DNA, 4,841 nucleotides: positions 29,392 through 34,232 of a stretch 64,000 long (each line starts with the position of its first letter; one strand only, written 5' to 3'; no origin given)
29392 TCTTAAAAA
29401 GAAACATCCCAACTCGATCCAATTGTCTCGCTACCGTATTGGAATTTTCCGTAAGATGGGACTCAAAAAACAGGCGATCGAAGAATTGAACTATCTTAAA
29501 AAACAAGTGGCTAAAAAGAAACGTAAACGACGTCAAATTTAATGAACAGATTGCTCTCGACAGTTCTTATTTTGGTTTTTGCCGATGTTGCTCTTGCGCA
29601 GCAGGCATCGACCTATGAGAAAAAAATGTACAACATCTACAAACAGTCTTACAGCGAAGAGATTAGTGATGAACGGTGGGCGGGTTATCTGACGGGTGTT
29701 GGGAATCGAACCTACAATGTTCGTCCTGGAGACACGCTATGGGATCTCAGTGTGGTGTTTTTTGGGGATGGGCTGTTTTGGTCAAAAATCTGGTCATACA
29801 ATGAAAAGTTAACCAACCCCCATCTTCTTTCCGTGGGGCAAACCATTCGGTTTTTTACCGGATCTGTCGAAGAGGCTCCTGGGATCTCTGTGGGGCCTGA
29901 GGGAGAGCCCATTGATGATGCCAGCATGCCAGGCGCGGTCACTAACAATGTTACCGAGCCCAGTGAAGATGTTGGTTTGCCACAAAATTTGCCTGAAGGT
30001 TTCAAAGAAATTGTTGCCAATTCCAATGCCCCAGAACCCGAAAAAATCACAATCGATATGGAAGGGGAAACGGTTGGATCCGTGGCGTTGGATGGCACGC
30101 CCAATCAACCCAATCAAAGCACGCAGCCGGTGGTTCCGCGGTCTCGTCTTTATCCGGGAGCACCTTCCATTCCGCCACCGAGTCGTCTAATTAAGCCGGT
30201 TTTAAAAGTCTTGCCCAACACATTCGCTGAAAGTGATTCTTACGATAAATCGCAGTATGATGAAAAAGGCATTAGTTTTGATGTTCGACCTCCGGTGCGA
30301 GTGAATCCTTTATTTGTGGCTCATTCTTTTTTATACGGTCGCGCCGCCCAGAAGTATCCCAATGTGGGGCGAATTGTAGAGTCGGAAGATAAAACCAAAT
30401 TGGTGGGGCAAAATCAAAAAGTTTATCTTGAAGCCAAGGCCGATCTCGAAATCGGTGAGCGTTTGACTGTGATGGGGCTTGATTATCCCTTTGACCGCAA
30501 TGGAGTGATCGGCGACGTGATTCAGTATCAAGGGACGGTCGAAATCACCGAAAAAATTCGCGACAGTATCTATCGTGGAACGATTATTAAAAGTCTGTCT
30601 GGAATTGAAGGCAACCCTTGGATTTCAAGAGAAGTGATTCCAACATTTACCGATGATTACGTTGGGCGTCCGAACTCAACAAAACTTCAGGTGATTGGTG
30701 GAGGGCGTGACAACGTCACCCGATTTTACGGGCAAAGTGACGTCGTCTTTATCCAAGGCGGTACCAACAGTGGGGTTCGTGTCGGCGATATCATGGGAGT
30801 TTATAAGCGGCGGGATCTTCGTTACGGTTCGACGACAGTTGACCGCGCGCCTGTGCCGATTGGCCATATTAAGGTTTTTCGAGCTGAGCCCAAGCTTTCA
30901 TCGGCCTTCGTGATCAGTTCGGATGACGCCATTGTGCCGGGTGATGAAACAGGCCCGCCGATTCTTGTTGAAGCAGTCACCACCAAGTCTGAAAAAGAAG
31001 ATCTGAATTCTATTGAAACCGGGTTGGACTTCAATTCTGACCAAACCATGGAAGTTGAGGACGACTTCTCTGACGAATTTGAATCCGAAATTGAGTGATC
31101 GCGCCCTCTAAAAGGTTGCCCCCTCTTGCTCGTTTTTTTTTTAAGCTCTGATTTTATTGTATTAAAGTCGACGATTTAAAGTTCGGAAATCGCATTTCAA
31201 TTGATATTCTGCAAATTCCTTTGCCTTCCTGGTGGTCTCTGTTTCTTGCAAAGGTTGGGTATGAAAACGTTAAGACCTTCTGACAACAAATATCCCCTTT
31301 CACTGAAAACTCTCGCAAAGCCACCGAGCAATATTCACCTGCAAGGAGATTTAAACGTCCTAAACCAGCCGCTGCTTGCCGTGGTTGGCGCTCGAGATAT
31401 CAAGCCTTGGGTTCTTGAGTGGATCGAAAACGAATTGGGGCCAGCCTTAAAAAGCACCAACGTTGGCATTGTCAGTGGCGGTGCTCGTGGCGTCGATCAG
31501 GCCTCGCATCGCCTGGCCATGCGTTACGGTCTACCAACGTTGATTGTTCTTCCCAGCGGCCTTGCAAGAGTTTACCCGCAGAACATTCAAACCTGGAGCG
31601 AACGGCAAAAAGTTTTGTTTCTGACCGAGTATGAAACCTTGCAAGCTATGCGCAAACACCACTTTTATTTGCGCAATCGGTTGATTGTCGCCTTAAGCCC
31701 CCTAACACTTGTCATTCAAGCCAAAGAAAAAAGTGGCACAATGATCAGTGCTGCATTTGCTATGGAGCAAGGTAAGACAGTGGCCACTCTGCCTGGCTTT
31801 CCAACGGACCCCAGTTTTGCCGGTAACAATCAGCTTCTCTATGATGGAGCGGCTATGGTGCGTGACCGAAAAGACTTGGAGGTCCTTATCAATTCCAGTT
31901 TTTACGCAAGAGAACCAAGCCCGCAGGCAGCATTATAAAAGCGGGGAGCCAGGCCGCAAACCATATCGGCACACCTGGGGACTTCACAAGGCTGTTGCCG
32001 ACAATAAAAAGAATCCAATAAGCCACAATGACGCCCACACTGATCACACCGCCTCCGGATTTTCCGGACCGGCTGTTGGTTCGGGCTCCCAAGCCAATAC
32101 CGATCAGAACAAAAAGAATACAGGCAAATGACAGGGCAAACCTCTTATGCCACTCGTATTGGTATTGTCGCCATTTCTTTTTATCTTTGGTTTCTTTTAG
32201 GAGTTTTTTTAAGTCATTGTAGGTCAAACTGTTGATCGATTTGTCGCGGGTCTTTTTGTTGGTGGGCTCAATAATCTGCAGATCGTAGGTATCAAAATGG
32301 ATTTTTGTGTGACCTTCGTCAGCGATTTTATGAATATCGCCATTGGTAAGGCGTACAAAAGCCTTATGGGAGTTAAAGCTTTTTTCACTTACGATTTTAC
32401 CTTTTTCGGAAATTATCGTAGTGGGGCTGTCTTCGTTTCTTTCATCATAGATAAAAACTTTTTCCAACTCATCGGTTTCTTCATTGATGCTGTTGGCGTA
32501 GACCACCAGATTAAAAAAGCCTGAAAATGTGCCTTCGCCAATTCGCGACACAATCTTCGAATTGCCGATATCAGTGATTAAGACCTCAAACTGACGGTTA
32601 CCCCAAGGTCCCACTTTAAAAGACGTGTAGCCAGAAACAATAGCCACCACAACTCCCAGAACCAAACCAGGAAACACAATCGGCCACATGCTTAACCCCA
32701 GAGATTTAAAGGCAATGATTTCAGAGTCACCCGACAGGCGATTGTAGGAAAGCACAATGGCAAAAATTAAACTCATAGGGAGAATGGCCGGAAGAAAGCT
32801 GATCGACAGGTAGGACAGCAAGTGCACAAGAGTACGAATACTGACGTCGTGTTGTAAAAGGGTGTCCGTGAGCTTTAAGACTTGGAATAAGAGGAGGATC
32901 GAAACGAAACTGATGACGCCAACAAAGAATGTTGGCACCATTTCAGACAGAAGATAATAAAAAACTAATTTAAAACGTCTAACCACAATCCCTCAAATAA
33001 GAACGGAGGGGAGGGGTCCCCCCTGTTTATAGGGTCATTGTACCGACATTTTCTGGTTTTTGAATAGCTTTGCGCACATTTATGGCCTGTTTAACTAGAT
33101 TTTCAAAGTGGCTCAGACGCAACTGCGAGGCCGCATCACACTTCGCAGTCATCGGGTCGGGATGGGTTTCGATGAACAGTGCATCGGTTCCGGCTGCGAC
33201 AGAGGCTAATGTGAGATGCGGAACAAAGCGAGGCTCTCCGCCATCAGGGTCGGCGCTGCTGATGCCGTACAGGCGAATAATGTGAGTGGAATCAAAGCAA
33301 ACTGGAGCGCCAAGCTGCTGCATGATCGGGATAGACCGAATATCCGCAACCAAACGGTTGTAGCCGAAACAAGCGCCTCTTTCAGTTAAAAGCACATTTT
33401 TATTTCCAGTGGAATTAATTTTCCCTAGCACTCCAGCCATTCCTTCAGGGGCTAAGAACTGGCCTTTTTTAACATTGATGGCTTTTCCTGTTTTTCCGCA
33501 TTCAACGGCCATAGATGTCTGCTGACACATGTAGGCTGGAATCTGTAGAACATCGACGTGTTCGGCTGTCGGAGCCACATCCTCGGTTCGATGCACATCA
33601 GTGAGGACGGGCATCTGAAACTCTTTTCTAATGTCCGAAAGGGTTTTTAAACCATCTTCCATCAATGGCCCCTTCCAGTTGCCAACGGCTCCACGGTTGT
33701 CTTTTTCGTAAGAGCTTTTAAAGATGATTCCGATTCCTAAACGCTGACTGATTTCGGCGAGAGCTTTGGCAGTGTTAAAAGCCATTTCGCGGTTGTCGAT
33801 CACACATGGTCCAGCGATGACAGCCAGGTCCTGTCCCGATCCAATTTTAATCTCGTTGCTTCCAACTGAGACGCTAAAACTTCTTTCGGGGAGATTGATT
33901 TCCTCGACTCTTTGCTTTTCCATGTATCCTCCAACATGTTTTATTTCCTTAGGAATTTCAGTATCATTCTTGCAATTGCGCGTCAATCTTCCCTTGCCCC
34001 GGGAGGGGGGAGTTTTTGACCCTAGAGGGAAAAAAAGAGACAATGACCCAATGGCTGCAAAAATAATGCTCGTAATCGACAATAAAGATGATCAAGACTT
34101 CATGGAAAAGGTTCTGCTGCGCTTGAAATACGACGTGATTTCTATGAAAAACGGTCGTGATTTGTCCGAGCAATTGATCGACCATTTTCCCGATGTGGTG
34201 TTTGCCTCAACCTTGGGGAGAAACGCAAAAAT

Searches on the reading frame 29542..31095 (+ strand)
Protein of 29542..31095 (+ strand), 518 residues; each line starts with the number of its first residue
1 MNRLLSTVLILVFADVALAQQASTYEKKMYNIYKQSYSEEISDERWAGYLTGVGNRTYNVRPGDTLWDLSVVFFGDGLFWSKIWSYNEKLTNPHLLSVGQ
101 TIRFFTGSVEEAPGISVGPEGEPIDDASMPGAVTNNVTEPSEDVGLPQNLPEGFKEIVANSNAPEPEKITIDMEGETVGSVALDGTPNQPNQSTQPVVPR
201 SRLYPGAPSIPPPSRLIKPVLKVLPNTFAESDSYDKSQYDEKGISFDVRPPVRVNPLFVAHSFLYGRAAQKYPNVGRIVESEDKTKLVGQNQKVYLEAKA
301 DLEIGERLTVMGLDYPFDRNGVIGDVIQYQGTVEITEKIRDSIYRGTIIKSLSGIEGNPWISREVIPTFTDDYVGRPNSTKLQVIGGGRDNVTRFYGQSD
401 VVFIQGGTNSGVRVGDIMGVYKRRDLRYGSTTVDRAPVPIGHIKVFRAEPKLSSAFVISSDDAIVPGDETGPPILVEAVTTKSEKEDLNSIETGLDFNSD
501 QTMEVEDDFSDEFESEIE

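Call 68: search_protein_families(library=pfam, proteins=[window:29542-31095:+], max_evalue=0.001)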
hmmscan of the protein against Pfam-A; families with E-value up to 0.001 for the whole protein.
window:29542-31095:+ (518 aa): 1 family
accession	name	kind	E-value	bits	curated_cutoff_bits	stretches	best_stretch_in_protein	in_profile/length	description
PF01476.26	LysM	-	3.6e-08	33.7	20.9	1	58-103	1-41/43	LysM domain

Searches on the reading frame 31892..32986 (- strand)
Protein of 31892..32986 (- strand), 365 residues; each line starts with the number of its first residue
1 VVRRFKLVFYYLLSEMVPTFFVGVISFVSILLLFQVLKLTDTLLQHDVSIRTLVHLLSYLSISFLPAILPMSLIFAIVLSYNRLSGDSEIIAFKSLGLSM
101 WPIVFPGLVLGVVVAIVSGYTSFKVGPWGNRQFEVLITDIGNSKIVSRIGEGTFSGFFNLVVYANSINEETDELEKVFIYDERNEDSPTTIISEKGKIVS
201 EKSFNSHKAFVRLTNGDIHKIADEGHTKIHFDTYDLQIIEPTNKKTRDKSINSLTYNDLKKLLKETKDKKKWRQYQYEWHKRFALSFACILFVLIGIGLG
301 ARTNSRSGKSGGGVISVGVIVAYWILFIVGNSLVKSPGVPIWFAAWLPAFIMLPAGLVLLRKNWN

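Call 68: search_protein_families(library=pfam, proteins=[window:31892-32986:-], max_evalue=0.001)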
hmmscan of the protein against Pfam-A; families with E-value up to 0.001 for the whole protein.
window:31892-32986:- (365 aa): 1 family
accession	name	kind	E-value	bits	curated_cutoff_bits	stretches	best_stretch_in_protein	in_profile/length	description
PF03739.19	LptF_LptG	-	6.8e-87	292.2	27.9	1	11-362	2-353/353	Lipopolysaccharide export system permease LptF/LptG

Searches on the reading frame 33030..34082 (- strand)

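Call 68: search_protein_families(library=pfam, proteins=[window:33030-34082:-], max_evalue=0.001)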
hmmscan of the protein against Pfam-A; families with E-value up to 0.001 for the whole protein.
window:33030-34082:- (351 aa): 1 family
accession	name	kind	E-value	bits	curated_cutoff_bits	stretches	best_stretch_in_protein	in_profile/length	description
PF00793.26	DAHP_synth_1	-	4e-65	219.9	25.5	1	76-341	8-269/270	DAHP synthetase I family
